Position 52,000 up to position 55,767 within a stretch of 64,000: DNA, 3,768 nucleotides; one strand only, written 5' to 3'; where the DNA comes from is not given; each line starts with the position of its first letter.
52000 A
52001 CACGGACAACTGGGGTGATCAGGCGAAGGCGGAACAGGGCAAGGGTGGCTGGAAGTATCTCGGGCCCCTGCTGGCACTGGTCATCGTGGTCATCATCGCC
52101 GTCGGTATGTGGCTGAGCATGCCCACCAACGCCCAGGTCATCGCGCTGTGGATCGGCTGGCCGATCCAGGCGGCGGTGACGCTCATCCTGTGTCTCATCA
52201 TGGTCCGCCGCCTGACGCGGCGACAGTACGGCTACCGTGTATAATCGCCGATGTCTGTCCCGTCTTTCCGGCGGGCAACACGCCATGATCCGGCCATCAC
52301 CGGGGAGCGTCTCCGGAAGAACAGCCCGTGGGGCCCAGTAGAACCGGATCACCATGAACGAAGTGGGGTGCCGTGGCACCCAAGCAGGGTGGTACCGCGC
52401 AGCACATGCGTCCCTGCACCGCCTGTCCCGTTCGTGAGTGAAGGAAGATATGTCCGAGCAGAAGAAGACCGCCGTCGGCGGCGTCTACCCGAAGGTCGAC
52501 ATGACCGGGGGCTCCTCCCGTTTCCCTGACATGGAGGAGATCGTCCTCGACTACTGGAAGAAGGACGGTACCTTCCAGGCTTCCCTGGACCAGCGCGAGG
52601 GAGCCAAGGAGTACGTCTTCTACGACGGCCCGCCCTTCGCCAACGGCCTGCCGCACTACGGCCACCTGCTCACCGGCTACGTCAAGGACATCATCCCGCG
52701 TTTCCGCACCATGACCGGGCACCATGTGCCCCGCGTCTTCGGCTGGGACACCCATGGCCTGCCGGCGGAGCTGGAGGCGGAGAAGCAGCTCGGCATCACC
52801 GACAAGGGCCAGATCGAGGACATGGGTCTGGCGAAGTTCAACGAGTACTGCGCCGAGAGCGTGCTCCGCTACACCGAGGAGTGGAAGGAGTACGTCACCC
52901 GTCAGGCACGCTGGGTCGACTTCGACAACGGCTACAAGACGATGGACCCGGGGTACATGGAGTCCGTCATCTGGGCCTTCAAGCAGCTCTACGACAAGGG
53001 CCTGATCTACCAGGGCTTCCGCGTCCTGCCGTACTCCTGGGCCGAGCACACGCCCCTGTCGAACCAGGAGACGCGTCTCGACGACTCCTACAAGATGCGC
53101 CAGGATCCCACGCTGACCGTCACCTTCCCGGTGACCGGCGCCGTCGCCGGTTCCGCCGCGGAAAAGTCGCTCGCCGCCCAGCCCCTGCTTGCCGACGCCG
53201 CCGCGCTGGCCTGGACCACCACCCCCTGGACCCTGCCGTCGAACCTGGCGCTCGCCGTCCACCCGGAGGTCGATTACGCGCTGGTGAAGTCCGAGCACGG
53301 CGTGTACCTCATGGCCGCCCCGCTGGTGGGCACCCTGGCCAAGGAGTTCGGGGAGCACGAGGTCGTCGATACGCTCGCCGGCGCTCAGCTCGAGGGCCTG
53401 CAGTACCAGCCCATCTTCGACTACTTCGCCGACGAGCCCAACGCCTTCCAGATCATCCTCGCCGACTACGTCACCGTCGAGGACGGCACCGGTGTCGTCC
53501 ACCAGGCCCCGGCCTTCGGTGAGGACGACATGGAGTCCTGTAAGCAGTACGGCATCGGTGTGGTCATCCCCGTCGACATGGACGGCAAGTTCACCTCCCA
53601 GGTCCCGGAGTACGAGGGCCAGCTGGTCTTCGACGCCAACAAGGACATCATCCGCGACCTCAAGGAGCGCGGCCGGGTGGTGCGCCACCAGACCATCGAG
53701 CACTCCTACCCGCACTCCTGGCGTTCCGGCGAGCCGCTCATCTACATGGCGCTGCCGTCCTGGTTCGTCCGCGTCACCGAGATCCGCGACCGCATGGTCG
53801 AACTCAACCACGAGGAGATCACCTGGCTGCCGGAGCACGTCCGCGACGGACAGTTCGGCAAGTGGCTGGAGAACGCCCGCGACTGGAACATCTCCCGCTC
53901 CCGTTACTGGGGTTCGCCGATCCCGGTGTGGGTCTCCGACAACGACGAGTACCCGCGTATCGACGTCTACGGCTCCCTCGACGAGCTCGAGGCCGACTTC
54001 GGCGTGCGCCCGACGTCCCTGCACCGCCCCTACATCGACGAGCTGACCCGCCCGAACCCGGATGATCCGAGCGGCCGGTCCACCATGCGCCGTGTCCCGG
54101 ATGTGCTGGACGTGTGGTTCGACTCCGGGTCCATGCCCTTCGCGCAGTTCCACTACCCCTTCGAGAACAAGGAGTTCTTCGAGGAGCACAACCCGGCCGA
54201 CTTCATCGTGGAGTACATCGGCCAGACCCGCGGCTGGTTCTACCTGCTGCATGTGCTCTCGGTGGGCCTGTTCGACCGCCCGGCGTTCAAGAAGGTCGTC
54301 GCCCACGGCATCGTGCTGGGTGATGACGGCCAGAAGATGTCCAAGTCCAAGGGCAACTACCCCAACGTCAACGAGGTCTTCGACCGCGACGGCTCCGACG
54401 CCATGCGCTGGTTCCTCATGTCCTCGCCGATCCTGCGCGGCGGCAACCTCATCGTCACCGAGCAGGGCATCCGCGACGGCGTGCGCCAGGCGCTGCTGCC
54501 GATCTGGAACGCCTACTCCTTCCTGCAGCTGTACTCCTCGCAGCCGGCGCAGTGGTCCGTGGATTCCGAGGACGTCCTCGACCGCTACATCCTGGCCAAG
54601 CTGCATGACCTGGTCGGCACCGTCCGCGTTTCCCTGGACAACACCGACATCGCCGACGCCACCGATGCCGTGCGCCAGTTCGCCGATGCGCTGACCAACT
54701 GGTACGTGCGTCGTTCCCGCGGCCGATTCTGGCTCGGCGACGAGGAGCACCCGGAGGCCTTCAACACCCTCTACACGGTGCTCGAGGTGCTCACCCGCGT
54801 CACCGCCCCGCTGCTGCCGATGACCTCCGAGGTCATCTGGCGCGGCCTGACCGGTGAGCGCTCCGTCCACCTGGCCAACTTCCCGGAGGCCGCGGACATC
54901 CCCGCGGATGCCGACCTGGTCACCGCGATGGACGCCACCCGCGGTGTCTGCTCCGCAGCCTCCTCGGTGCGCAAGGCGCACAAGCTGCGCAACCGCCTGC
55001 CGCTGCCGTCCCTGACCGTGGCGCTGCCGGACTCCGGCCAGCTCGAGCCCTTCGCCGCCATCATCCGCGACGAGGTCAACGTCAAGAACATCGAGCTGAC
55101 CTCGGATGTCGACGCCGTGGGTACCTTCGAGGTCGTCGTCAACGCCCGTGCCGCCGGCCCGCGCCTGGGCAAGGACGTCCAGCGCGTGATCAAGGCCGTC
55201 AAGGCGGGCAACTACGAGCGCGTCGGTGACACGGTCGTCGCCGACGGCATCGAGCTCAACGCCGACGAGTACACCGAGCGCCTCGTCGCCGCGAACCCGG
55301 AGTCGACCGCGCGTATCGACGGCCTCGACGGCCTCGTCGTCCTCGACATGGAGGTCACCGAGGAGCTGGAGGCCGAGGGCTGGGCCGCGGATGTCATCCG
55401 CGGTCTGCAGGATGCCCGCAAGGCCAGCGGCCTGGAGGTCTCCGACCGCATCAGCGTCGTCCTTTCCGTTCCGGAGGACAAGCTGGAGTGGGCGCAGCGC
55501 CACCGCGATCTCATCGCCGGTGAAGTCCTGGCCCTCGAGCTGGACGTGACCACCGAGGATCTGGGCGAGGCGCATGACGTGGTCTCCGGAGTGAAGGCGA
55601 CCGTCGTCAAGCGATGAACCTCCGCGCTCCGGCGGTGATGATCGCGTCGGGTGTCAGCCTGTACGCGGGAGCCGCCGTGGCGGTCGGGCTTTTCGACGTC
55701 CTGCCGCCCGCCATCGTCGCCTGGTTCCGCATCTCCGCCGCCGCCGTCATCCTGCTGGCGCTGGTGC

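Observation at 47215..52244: Three-gene module between divIVA and ileS: STAND-LuxR regulator, lipoprotein and processive GT2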

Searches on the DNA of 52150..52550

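Call 11: search_rna_families(source=window, start=52150, end=52550, threshold=evalue, max_evalue=10, show_alignments=2)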
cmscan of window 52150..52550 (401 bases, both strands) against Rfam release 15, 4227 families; matches with E-value up to 10: 4.
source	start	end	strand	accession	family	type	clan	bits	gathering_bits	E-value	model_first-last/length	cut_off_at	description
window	52276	52418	+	RF00230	T-box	Cis-reg; leader;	-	48.3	93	9.9e-10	1-219/219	no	T-box leader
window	52374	52435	-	RF01722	Pyrobac-1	Gene; sRNA;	-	14.6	40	5.8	1-60/60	no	Pyrobac-1 RNA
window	52502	52526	-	RF01097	RF_site8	Cis-reg; frameshift_element;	-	13.8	43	7.4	1-52/52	no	Gag/pro ribosomal frameshift site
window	52504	52526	-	RF01074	RF_site1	Cis-reg; frameshift_element;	-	13.4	40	8.8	1-40/40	no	Putative RNA-dependent RNA polymerase ribosomal frameshift site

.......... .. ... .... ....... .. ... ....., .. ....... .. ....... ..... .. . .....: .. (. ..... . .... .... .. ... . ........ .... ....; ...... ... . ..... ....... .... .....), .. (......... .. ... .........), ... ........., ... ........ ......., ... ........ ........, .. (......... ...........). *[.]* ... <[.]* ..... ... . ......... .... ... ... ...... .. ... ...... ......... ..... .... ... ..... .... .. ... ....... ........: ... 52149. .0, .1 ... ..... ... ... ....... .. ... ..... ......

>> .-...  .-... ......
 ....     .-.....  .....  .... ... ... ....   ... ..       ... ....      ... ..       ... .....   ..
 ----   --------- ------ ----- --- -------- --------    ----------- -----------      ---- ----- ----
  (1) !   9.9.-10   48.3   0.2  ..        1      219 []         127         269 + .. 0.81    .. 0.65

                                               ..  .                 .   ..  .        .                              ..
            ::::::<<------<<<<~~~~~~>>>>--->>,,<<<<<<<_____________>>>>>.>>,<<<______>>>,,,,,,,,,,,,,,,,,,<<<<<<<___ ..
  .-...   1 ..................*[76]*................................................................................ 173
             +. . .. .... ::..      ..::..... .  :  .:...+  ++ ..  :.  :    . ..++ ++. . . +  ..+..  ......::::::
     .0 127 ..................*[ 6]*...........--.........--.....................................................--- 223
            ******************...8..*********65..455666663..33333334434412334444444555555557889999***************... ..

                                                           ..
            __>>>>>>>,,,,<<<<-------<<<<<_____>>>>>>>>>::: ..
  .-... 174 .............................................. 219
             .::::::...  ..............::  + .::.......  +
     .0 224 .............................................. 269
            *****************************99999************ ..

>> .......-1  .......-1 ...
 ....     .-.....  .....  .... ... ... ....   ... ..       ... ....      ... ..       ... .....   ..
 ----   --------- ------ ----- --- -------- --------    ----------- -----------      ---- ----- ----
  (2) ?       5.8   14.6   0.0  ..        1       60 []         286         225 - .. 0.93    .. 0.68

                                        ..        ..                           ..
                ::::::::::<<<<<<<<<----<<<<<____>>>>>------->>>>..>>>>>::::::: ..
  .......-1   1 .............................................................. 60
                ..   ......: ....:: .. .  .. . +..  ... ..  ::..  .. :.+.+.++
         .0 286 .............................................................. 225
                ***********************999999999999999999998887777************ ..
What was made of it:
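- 52276..52418 (+): ileS T-box leader (context, host DNA at the right junction). Rfam RF00230, 48.3 bits, E 1e-9 (call 11).
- On T-box leader (RF00230), context only: Stem I is largely absent (call 11).
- Checked: It scores 48.3 bits, E 1e-9, which is below Rfam's gathering score of 93 because most of Stem I is missing (call 11).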

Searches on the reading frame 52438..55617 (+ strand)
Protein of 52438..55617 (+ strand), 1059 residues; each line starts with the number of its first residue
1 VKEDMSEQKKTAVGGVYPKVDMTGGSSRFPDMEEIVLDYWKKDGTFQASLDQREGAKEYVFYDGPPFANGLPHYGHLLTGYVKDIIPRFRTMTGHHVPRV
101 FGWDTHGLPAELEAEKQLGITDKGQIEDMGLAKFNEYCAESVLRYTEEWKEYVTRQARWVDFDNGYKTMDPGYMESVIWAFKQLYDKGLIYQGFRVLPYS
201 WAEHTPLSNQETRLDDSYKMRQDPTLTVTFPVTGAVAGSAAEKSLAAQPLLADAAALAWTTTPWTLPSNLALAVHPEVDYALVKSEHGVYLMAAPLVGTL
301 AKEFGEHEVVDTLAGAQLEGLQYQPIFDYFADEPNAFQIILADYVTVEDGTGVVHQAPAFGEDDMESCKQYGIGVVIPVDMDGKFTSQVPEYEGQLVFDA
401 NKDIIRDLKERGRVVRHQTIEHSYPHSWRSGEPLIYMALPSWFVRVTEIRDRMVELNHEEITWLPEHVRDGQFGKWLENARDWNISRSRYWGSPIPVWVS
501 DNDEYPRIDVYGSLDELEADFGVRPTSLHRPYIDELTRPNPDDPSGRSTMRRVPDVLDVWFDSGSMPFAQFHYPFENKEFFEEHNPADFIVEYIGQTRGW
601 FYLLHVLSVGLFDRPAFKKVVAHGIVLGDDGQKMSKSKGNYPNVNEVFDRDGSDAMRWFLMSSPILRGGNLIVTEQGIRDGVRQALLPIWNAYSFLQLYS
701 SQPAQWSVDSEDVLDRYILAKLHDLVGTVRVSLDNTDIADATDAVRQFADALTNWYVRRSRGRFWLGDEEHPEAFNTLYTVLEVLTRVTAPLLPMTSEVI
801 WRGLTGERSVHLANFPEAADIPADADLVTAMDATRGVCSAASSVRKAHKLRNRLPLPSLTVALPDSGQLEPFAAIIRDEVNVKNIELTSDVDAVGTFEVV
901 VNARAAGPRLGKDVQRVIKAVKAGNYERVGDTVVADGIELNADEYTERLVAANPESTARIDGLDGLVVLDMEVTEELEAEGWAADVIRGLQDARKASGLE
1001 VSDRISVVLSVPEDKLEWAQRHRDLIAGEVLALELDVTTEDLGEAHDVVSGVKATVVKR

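Call 7: search_protein_families(library=pfam, proteins=[window:52438-55617:+], max_evalue=0.01)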
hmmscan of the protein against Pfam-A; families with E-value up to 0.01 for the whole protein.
window:52438-55617:+ (1059 aa): 4 families
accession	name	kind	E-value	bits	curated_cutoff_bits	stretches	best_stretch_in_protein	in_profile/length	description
PF00133.28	tRNA-synt_1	-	1.2e-130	436.5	22.7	1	36-667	2-409/414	tRNA synthetases class I (I, L, M and V)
PF19302.4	DUF5915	-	1.8e-25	90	27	1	874-1044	2-179/195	Domain of unknown function (DUF5915)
PF08264.19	Anticodon_1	-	2.7e-25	89.4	25.1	1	715-857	1-145/148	Anticodon-binding domain of tRNA ligase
PF09334.17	tRNA-synt_1g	-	5e-19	68.8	20.1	2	66-208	8-131/391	tRNA synthetases class I (M)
